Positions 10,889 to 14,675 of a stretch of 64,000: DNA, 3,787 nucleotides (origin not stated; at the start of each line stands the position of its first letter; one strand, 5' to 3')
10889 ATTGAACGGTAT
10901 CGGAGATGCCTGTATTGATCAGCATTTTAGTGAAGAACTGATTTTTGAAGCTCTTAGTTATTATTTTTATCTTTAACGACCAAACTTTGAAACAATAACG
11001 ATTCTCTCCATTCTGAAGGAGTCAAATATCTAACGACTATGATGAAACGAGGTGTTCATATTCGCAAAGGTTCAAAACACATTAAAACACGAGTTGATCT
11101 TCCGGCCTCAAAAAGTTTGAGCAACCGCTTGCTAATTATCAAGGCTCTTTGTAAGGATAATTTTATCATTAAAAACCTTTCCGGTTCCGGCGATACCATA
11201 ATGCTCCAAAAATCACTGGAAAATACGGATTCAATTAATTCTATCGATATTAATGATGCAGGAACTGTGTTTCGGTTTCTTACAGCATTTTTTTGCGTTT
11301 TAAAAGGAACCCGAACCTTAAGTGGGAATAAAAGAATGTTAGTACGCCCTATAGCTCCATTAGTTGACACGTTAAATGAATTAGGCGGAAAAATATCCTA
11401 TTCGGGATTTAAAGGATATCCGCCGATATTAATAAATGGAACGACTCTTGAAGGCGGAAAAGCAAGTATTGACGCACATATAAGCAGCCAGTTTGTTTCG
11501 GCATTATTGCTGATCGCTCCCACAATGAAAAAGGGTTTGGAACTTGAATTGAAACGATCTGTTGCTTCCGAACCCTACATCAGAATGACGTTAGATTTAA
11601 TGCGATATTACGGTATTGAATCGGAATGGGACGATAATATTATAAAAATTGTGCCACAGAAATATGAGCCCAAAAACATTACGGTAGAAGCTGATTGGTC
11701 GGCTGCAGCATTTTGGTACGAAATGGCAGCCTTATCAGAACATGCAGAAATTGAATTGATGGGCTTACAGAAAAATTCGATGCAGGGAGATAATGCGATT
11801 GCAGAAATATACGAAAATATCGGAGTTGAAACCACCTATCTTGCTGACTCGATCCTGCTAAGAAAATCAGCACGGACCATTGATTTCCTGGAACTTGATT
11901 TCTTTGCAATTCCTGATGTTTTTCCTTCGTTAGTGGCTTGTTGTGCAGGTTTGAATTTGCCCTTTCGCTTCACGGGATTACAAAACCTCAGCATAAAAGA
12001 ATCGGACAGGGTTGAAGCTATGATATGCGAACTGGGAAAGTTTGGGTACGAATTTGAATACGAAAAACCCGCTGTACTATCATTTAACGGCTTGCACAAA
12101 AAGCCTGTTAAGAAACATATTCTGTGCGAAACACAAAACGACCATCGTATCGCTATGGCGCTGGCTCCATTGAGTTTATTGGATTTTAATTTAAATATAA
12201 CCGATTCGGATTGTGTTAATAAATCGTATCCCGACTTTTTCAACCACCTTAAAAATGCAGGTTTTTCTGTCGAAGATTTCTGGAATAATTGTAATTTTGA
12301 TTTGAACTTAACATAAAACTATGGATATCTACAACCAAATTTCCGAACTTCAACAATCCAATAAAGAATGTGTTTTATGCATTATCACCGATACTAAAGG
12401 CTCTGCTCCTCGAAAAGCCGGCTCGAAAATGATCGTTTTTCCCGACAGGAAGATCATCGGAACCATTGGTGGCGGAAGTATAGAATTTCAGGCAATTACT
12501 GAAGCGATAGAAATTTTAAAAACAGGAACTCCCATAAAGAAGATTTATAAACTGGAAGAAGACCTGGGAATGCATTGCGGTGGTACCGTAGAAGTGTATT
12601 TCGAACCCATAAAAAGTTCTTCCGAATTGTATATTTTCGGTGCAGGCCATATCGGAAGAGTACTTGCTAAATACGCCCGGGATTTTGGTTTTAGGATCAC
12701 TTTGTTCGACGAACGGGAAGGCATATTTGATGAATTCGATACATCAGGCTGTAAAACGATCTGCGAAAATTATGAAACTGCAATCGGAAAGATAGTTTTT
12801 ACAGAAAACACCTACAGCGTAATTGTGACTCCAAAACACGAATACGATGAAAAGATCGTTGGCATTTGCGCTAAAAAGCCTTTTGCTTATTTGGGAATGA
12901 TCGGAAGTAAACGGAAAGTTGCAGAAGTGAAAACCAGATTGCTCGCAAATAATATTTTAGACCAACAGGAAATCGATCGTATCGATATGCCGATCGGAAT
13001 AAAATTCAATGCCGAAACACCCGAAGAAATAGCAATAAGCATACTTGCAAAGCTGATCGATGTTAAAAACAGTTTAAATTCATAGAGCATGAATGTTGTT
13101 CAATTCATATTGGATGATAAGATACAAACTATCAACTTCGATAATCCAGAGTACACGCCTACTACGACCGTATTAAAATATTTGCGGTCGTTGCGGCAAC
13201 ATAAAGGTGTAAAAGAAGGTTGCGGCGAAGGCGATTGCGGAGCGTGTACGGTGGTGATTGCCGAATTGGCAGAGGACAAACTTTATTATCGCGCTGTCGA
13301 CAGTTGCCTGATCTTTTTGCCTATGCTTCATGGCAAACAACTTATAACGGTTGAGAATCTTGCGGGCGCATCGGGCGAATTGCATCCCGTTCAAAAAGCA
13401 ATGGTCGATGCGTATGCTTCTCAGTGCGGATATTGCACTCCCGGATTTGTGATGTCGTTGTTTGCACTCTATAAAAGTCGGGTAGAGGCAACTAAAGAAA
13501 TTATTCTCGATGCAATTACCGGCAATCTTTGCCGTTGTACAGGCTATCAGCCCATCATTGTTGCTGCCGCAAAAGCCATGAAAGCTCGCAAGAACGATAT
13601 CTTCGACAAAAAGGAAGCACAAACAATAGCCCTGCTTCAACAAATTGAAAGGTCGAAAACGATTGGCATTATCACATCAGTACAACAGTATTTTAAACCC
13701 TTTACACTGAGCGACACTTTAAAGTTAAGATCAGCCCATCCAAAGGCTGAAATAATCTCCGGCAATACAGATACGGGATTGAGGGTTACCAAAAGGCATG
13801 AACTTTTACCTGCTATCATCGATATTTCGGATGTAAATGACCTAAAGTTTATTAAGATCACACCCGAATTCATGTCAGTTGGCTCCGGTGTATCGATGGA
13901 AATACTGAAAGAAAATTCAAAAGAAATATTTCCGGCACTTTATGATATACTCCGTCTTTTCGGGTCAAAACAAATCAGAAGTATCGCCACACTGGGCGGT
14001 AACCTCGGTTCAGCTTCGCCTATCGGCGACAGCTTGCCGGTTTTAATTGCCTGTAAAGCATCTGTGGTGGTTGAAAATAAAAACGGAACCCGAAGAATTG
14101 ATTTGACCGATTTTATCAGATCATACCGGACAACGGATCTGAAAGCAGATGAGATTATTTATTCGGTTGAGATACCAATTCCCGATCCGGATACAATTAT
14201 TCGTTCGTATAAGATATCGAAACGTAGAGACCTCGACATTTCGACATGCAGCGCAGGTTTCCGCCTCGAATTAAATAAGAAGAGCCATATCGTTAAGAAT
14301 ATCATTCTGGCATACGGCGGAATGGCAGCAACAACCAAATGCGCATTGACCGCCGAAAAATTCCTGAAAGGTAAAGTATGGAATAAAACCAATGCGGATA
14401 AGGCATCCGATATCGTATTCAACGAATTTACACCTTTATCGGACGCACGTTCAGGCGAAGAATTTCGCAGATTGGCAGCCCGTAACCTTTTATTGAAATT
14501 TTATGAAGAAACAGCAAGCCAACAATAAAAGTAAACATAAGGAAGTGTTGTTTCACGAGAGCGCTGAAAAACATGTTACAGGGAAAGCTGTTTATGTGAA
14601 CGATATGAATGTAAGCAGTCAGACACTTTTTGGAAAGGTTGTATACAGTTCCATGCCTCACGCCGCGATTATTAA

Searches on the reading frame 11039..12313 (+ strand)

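Call 7: search_protein_families(library=ncbifam, proteins=[window:11039-12313:+], max_evalue=0.00001)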
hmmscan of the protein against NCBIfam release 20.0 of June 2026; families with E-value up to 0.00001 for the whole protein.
window:11039-12313:+ (425 aa): 3 families
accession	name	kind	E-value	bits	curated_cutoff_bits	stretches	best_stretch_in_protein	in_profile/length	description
TIGR01356.1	aroA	equivalog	1.8e-81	274.1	287.25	1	67-406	71-411/415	3-phosphoshikimate 1-carboxyvinyltransferase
NF008816.0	PRK11860.1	equivalog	5.8e-67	226.3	943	1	71-405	92-433/662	bifunctional 3-phosphoshikimate 1-carboxyvinyltransferase/cytidylate kinase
NF011381.1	PRK14806.1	equivalog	2.1e-25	89.1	902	1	66-412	386-731/733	bifunctional prephenate dehydrogenase/3-phosphoshikimate 1-carboxyvinyltransferase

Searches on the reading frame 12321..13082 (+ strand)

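Call 7: search_protein_families(library=ncbifam, proteins=[window:12321-13082:+], max_evalue=0.00001)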
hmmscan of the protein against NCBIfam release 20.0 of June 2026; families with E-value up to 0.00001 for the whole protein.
window:12321-13082:+ (254 aa): 2 families
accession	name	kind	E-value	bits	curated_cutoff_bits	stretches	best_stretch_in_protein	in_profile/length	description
NF045664.1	XdhC_rel_AOR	equivalog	1.2e-61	208.9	350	2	92-250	186-345/346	XdhC family aldehyde oxidoreductase maturation factor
TIGR02964.1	xanthine_xdhC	equivalog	1.5e-46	159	161.6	1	18-246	1-246/246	xanthine dehydrogenase accessory protein XdhC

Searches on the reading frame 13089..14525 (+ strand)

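Call 7: search_protein_families(library=ncbifam, proteins=[window:13089-14525:+], max_evalue=0.00001)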
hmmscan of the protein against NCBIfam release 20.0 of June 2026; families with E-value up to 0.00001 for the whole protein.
window:13089-14525:+ (479 aa): 17 families
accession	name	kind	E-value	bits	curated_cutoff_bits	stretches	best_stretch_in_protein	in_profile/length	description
TIGR02963.1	xanthine_xdhA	equivalog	4.9e-162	539.8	467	1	6-475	3-468/468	xanthine dehydrogenase small subunit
TIGR02969.1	mam_aldehyde_ox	subfamily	4.1e-71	239.9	1912.3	2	23-188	18-183/1330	aldehyde oxidase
NF043083.1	XdhB_XDHase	equivalog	7e-40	137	310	1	198-474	4-282/289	xanthine dehydrogenase subunit XdhB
NF043084.2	XdhC_XDHase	equivalog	1.2e-38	132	217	1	24-164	18-150/151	xanthine dehydrogenase subunit XdhC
NF041019.1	glyceraldDH_beta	equivalog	1.2e-34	119.8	350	1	200-469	7-274/280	glyceraldehyde dehydrogenase subunit beta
NF007427.0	PRK09971.1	equivalog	2.1e-34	119.1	287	1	198-473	4-281/292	xanthine dehydrogenase FAD-binding subunit XdhB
NF041020.1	glyceraldDH_gamma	equivalog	2.2e-33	115.1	290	1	21-165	25-160/164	glyceraldehyde dehydrogenase subunit gamma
TIGR03311.1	Se_dep_XDH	equivalog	2.5e-31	108.6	830.45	1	24-229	14-212/848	selenium-dependent xanthine dehydrogenase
NF007387.0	PRK09908.1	equivalog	2.1e-29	102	212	1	21-165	21-157/159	xanthine dehydrogenase iron sulfur-binding subunit XdhC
TIGR03193.1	4hydroxCoAred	equivalog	7.1e-29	100.6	257.8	1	27-159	20-143/148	4-hydroxybenzoyl-CoA reductase subunit gamma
TIGR03198.1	pucE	equivalog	3.4e-28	98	254.3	1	22-165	17-150/151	xanthine dehydrogenase subunit E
NF045668.1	pterin_aldehy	equivalog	3.6e-27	94.8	1100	1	26-171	20-159/905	molybdopterin-dependent aldehyde oxidoreductase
NF008514.0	PRK11433.1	equivalog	9.7e-23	80.8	322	1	6-128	55-163/218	aldehyde dehydrogenase iron-sulfur subunit PaoA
TIGR03199.1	pucC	equivalog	4.1e-19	68.9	306.05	1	204-468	1-262/264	xanthine dehydrogenase subunit C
TIGR03195.1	4hydrxCoA_B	equivalog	2.1e-18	66.5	404.55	2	201-307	7-115/321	4-hydroxybenzoyl-CoA reductase subunit beta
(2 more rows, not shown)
